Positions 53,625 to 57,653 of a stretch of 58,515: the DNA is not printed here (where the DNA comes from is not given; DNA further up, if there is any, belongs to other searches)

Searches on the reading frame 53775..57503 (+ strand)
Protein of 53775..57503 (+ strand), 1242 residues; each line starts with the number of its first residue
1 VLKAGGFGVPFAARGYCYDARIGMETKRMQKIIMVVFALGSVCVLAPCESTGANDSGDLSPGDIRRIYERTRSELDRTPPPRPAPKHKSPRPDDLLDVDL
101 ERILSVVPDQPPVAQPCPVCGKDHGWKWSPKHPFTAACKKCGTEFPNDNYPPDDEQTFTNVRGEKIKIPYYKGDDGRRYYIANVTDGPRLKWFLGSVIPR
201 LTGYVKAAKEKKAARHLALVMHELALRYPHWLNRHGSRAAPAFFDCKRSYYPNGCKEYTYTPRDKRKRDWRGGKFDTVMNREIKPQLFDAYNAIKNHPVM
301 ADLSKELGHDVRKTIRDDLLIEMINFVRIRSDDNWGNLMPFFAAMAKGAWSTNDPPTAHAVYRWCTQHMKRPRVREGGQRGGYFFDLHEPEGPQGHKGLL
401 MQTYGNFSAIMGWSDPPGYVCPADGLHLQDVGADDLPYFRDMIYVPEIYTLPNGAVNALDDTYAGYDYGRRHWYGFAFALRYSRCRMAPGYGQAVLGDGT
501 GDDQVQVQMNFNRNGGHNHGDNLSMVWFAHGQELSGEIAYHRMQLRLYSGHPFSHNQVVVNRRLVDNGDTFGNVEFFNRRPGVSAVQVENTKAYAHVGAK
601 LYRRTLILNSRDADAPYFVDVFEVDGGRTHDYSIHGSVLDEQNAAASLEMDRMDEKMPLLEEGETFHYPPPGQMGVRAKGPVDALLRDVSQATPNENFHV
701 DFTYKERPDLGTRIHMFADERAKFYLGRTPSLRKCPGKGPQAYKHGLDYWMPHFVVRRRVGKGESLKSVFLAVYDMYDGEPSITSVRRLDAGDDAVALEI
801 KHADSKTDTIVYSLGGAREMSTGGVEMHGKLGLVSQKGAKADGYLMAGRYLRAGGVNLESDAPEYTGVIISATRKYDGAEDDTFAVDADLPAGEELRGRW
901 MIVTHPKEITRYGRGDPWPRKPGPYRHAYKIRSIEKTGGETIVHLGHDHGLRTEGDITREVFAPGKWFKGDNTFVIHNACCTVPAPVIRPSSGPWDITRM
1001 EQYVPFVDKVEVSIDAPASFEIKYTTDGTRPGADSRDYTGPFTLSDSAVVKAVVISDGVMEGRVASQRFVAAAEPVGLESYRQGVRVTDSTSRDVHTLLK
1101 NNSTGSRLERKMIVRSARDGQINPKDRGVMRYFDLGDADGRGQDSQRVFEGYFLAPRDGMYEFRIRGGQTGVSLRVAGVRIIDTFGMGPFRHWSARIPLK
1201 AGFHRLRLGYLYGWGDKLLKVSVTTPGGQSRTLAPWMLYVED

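Call 7: search_protein_families(library=pfam, proteins=[window:53775-57503:+], max_evalue=0.001)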
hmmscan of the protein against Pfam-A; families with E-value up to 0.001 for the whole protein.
window:53775-57503:+ (1242 aa): 4 families
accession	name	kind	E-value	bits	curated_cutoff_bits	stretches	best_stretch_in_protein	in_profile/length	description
PF13290.12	CHB_HEX_C_1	-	5.1e-11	42.8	22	1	1009-1064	9-65/67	Chitobiase/beta-hexosaminidase C-terminal domain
PF13287.12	Fn3_assoc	-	1.8e-09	38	23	1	1017-1068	7-58/59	Fn3 associated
PF07940.18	Hepar_II_III_C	-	0.00017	21.7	24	1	513-635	35-164/237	Heparinase II/III-like, C-terminal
PF07691.17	PA14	-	0.00019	21.7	24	1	1138-1185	39-85/147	PA14 domain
